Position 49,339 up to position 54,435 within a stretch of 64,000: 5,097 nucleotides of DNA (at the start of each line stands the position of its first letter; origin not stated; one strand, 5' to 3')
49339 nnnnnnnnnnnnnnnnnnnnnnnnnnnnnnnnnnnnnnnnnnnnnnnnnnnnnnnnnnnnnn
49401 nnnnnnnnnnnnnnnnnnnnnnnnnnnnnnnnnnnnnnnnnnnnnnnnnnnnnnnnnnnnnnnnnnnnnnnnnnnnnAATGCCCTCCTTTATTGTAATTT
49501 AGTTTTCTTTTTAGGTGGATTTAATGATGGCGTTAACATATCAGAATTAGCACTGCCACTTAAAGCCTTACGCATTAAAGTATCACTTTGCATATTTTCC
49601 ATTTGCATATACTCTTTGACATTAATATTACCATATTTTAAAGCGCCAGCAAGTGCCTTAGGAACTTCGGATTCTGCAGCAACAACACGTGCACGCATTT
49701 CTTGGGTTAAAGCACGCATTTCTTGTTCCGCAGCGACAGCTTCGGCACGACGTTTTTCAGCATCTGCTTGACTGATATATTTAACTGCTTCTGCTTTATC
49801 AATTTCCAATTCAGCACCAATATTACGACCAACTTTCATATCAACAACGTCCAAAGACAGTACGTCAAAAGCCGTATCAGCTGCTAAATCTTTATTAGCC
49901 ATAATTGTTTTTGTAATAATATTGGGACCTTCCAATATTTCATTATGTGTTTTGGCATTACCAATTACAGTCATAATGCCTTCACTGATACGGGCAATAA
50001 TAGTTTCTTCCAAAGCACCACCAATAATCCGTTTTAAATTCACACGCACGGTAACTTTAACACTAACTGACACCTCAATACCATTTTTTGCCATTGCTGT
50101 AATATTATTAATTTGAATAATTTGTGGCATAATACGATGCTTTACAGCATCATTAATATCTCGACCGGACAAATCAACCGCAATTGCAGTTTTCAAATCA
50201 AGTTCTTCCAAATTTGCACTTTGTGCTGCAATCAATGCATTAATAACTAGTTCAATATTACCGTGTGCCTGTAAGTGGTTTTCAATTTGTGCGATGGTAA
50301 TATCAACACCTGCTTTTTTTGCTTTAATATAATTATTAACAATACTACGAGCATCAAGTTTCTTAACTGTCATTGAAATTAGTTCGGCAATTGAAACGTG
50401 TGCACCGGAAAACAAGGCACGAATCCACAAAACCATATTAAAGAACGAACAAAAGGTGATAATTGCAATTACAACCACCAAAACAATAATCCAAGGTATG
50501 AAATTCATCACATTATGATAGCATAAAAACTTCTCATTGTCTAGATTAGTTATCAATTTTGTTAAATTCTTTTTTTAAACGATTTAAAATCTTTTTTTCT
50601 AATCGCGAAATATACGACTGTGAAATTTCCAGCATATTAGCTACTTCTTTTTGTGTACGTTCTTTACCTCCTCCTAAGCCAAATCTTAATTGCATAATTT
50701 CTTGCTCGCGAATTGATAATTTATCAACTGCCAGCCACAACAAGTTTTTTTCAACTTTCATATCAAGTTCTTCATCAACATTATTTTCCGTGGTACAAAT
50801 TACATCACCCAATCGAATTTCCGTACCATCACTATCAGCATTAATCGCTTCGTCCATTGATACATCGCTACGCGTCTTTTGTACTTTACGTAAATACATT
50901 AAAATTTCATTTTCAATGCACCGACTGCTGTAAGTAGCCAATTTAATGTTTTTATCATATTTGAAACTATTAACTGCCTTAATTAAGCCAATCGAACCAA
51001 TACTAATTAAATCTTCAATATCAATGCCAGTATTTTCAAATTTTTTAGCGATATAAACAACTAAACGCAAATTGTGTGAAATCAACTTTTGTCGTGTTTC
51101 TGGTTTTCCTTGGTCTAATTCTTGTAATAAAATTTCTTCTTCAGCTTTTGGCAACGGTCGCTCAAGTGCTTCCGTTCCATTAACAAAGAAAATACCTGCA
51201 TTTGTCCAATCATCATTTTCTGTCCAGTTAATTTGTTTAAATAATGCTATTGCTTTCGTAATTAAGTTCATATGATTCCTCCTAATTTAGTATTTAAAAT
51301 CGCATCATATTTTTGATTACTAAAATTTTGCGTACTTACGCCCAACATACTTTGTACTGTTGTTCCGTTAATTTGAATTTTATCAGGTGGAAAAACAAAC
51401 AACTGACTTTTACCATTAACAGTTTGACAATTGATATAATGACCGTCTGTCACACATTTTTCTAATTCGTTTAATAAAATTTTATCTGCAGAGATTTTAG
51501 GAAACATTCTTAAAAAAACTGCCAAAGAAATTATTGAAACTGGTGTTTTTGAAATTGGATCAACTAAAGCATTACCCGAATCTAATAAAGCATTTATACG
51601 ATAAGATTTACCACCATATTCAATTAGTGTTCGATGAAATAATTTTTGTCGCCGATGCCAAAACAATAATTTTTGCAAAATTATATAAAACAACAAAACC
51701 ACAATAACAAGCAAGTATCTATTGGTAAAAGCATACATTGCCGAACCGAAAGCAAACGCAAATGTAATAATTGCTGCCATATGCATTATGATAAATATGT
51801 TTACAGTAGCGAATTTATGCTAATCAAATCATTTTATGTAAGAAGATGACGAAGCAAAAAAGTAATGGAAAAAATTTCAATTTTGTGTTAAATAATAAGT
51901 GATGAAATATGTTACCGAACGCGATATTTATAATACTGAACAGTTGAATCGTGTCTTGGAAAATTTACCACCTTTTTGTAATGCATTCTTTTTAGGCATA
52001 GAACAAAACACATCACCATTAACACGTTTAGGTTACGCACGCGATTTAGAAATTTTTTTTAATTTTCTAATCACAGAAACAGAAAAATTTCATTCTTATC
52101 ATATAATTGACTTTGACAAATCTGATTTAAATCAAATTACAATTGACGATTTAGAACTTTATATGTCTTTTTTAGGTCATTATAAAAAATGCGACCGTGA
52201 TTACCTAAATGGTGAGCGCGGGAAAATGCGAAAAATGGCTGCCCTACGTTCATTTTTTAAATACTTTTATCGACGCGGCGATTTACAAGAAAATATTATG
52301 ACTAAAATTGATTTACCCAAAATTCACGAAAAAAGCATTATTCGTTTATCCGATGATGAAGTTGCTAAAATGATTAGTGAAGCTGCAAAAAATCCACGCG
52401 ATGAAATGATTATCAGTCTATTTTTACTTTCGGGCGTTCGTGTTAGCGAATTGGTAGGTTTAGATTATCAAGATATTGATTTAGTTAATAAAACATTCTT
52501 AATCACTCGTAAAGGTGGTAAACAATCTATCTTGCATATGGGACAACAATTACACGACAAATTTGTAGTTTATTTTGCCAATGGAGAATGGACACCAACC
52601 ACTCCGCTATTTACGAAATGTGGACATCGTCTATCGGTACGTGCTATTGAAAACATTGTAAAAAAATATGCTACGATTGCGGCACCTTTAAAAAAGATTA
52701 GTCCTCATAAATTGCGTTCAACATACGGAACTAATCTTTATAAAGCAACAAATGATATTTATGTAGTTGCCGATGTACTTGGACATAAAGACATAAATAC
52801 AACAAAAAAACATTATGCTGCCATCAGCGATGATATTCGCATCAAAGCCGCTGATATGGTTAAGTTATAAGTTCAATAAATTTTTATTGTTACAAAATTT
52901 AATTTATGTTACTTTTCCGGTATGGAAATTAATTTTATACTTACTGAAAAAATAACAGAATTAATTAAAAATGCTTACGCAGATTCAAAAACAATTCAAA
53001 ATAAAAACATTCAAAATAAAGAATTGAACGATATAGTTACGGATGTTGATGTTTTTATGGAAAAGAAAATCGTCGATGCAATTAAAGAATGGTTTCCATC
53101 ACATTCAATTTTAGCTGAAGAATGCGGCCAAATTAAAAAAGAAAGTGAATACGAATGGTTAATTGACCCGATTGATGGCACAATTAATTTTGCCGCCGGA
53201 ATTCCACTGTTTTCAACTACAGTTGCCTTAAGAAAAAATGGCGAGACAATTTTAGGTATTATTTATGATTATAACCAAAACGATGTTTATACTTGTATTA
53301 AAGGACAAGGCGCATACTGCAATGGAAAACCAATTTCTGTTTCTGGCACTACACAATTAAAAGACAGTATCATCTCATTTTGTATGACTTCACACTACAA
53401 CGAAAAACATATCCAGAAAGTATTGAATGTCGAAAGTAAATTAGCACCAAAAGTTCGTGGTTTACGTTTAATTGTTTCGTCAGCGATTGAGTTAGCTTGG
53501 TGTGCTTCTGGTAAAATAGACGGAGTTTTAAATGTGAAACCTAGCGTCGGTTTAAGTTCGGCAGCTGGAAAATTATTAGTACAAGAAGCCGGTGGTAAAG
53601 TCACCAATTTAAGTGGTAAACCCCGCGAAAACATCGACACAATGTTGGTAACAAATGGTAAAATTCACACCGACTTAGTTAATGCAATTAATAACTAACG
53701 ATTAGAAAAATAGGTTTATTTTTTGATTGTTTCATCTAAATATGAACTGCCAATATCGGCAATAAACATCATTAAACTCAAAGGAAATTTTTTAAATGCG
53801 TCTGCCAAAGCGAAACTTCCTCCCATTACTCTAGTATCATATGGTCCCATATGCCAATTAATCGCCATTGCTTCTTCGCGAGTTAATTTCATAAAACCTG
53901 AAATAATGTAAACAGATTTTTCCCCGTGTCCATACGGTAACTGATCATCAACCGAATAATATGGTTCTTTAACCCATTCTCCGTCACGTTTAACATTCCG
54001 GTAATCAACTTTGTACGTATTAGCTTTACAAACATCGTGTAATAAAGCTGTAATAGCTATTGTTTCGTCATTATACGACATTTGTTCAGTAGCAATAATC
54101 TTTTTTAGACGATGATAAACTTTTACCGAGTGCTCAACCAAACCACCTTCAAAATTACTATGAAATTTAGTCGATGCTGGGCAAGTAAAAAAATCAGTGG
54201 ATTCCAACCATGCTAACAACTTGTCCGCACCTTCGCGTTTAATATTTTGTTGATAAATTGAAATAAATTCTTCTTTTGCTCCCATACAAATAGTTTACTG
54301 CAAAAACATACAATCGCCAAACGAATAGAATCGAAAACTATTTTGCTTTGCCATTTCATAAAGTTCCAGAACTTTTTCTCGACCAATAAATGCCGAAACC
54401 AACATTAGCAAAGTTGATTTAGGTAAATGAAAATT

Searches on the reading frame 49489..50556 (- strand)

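Call 70: search_protein_families(library=pfam, proteins=[window:49489-50556:-], max_evalue=0.001)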
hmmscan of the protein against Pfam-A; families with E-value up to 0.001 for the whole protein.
window:49489-50556:- (355 aa): 1 family
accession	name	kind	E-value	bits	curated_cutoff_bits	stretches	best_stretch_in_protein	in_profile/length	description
PF12127.13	FloA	-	3.7e-112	374.9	34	1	23-334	3-312/314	Flotillin-like protein FloA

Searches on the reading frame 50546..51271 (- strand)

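Call 70: search_protein_families(library=pfam, proteins=[window:50546-51271:-], max_evalue=0.001)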
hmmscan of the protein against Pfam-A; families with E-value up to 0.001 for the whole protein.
window:50546-51271:- (241 aa): 3 families
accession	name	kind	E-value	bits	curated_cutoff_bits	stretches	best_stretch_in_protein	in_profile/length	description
PF04542.20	Sigma70_r2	-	1.4e-16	60.5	24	1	63-132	1-70/71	Sigma-70 region 2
PF04545.22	Sigma70_r4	-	2.2e-14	53.2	24.1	1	181-234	1-50/50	Sigma-70, region 4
PF01381.28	HTH_3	-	0.00022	21.6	23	1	205-226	10-31/55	Helix-turn-helix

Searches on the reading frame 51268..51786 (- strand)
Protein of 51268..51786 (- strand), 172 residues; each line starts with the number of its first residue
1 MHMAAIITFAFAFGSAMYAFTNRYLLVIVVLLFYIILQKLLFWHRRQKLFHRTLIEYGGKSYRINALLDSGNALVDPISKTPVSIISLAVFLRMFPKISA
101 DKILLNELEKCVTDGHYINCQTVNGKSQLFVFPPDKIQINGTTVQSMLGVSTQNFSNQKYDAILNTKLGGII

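Call 70: search_protein_families(library=pfam, proteins=[window:51268-51786:-], max_evalue=0.001)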
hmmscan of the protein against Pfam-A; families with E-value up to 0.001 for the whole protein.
window:51268-51786:- (172 aa): 1 family
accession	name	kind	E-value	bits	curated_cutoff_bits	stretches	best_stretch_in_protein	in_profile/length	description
PF03419.18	Peptidase_U4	-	5.3e-25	88.7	28.4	1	3-168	89-284/284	Sporulation factor SpoIIGA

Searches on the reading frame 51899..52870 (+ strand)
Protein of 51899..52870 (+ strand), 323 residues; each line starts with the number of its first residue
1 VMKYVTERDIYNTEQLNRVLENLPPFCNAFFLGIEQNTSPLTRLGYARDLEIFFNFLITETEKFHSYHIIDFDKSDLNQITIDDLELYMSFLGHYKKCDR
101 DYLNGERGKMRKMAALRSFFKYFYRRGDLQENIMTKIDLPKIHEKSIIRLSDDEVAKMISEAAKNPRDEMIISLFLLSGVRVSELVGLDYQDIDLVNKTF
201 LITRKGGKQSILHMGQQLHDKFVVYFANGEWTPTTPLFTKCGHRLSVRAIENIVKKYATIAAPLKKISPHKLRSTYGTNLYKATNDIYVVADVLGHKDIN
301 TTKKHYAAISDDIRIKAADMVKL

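Call 70: search_protein_families(library=pfam, proteins=[window:51899-52870:+], max_evalue=0.001)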
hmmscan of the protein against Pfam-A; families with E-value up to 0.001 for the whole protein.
window:51899-52870:+ (323 aa): 2 families
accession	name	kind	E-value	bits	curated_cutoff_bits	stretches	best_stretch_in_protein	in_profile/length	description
PF00589.27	Phage_integrase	-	1.6e-27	96.8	27.1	1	149-310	2-169/172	Phage integrase family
PF02899.23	Phage_int_SAM_1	-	6.9e-07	29.9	22.3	1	32-127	8-83/83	Phage integrase, N-terminal SAM-like domain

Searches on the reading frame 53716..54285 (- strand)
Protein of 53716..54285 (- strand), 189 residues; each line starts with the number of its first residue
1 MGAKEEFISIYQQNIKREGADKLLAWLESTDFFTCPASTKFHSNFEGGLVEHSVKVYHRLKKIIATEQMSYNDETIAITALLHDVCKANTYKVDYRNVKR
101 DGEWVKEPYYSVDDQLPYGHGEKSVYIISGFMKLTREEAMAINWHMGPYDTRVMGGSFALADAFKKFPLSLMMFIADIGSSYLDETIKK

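Call 70: search_protein_families(library=pfam, proteins=[window:53716-54285:-], max_evalue=0.001)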
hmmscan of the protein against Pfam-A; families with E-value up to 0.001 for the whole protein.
window:53716-54285:- (189 aa): 1 family
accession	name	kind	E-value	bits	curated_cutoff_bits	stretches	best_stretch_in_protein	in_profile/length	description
PF01966.28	HD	-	2.4e-06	28.2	22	1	50-152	2-92/116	HD domain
